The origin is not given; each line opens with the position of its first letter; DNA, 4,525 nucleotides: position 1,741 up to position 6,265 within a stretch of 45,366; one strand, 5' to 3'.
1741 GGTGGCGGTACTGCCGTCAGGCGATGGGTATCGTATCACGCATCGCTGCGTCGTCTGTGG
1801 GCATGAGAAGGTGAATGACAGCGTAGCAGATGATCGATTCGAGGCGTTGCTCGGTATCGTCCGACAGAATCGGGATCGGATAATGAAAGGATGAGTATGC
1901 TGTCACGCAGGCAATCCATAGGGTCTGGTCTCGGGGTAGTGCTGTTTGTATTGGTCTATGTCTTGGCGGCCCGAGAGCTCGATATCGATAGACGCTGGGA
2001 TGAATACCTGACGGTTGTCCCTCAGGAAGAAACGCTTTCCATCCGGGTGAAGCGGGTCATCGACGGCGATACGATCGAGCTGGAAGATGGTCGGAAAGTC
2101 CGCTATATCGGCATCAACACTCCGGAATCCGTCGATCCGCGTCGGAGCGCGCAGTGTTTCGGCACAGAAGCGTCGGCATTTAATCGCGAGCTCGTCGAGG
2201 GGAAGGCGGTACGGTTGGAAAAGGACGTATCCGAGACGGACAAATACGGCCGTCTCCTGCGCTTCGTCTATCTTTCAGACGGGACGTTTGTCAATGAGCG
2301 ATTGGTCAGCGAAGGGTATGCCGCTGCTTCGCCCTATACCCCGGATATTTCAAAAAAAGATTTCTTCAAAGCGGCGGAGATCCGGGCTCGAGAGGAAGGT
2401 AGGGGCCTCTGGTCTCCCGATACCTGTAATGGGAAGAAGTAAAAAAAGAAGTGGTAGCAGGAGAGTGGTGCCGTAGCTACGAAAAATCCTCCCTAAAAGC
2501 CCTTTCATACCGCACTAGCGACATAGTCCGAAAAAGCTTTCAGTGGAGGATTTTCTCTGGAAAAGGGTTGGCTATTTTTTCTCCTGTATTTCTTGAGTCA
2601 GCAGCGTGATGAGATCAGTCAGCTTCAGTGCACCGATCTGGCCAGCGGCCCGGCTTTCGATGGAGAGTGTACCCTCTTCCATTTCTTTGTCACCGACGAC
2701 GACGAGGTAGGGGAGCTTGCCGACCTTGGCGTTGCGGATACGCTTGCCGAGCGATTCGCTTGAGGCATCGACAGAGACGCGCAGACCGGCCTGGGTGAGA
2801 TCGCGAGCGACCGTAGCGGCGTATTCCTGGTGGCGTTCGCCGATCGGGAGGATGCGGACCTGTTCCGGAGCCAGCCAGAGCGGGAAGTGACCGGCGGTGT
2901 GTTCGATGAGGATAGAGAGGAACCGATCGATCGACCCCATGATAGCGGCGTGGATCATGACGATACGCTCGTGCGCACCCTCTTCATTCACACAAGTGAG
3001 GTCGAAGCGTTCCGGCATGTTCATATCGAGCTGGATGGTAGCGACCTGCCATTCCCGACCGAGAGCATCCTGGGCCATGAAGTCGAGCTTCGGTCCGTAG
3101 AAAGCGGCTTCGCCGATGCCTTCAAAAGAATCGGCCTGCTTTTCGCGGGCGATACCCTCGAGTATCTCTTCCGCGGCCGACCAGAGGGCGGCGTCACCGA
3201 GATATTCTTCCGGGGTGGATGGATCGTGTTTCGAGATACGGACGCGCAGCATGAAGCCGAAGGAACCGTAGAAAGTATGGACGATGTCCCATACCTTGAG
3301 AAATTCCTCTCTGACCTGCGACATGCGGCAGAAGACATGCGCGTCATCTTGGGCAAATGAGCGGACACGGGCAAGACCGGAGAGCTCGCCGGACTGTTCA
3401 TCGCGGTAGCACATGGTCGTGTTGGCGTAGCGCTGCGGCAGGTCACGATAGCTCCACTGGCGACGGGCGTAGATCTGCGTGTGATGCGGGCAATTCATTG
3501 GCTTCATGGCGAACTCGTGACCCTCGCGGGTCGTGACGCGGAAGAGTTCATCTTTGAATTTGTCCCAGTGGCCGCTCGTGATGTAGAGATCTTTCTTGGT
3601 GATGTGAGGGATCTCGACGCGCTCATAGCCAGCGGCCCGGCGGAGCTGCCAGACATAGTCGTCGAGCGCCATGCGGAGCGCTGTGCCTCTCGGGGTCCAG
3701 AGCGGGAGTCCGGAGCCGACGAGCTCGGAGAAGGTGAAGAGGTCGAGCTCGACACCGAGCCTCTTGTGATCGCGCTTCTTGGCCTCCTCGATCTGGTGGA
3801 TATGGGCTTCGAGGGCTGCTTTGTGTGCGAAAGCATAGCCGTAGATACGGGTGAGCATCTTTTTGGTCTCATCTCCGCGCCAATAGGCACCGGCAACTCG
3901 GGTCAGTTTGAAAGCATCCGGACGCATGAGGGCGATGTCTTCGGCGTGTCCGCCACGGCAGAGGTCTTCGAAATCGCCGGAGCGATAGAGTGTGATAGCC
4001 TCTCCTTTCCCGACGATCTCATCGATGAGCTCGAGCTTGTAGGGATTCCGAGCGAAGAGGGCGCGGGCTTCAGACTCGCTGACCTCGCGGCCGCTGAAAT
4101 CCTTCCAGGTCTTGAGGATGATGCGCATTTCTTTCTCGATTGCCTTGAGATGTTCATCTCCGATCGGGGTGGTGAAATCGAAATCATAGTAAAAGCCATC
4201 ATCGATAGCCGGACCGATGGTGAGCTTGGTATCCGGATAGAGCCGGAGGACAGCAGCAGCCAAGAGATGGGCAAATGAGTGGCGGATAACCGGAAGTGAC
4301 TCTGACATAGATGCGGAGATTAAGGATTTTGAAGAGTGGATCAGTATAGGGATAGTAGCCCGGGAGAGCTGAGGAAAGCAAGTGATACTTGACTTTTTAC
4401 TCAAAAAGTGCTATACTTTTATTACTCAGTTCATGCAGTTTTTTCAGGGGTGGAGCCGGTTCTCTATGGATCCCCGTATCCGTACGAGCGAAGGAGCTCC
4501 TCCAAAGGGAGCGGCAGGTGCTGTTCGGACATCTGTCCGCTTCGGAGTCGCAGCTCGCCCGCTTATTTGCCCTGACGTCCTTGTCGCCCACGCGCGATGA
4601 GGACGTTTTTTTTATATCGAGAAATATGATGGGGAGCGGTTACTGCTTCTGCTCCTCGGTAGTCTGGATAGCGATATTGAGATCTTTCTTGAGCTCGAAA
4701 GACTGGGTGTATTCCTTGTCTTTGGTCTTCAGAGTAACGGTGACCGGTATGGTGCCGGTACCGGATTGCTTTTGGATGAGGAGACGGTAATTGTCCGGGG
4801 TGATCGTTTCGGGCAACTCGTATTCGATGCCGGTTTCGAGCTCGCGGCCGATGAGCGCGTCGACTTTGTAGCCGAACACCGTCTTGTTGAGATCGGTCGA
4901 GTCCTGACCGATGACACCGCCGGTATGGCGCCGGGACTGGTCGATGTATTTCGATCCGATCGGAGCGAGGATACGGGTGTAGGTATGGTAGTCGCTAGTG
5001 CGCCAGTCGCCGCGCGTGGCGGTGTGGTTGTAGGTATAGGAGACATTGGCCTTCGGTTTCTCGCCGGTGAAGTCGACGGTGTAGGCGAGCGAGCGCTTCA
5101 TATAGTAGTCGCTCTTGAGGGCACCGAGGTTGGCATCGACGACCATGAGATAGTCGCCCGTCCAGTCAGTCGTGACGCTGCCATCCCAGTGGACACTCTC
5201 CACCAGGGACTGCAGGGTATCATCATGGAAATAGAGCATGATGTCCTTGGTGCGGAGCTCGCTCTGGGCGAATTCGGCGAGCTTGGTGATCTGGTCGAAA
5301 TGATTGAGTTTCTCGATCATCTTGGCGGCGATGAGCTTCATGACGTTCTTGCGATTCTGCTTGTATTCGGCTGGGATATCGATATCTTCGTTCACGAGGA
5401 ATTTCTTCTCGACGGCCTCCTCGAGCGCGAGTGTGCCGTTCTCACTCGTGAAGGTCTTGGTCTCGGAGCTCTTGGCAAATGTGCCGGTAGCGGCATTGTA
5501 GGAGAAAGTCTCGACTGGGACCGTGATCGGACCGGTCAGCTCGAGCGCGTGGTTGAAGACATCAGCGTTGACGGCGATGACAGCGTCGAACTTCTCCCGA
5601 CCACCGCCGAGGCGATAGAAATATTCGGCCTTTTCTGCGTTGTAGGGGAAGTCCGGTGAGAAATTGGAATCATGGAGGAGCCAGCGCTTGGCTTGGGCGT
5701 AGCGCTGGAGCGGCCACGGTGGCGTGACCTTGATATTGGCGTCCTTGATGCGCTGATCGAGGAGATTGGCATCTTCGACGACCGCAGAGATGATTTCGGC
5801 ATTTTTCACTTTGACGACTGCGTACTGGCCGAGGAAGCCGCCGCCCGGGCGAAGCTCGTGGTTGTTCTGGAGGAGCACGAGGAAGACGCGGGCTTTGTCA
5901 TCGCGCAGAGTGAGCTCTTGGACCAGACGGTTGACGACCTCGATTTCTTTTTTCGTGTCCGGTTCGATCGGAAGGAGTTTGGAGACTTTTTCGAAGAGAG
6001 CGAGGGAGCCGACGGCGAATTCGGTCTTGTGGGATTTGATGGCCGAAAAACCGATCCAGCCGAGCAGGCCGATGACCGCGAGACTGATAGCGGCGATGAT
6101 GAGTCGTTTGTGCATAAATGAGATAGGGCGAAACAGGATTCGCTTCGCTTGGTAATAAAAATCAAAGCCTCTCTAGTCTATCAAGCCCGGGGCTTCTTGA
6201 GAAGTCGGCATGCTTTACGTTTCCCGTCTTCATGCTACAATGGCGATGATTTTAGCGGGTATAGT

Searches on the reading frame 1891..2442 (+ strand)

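Call 40: search_protein_families(library=pfam, proteins=[window:1891-2442:+], max_evalue=0.0001)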
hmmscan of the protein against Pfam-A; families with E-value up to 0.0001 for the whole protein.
window:1891-2442:+ (183 aa): 1 family
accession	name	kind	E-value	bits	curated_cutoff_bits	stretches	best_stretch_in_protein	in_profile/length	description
PF00565.23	SNase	-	2.3e-23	83.1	21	1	69-175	1-106/107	Staphylococcal nuclease homologue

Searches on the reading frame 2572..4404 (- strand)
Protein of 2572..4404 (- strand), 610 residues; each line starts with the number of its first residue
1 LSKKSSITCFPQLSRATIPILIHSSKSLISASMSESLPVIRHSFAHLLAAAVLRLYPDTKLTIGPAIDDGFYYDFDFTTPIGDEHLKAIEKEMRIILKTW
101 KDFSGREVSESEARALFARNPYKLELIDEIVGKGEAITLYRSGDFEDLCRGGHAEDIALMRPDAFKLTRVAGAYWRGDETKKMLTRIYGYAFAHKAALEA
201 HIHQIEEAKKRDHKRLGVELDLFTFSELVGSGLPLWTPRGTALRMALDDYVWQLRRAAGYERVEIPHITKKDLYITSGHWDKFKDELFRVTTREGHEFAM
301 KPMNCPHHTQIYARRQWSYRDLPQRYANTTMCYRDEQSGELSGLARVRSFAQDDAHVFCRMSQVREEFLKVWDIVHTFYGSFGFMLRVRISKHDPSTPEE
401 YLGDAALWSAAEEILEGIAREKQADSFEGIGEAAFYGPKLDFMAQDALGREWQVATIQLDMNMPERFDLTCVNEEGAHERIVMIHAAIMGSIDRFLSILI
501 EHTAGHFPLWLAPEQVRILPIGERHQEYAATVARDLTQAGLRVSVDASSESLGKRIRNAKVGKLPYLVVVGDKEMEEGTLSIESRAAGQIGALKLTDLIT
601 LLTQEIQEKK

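Call 40: search_protein_families(library=pfam, proteins=[window:2572-4404:-], max_evalue=0.0001)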
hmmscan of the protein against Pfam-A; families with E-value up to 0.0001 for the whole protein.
window:2572-4404:- (610 aa): 3 families
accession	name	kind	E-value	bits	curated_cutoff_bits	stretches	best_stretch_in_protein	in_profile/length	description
PF00587.30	tRNA-synt_2b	-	2e-45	155.5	29.3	1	288-502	1-178/179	tRNA synthetase class II core domain (G, H, P, S and T)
PF03129.25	HGTP_anticodon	-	2.6e-22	79.2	21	1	515-604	1-93/94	Anticodon binding domain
PF07973.19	tRNA_SAD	-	4.2e-07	30.3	24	1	137-188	1-44/44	Threonyl and Alanyl tRNA synthetase second additional domain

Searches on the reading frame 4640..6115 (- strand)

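Call 40: search_protein_families(library=pfam, proteins=[window:4640-6115:-], max_evalue=0.0001)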
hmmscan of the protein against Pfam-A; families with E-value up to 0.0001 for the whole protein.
window:4640-6115:- (491 aa): 1 family
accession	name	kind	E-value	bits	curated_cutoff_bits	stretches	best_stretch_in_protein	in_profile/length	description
PF13196.11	DUF4012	-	3.7e-24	86.3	28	1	74-203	2-128/144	Protein of unknown function (DUF4012)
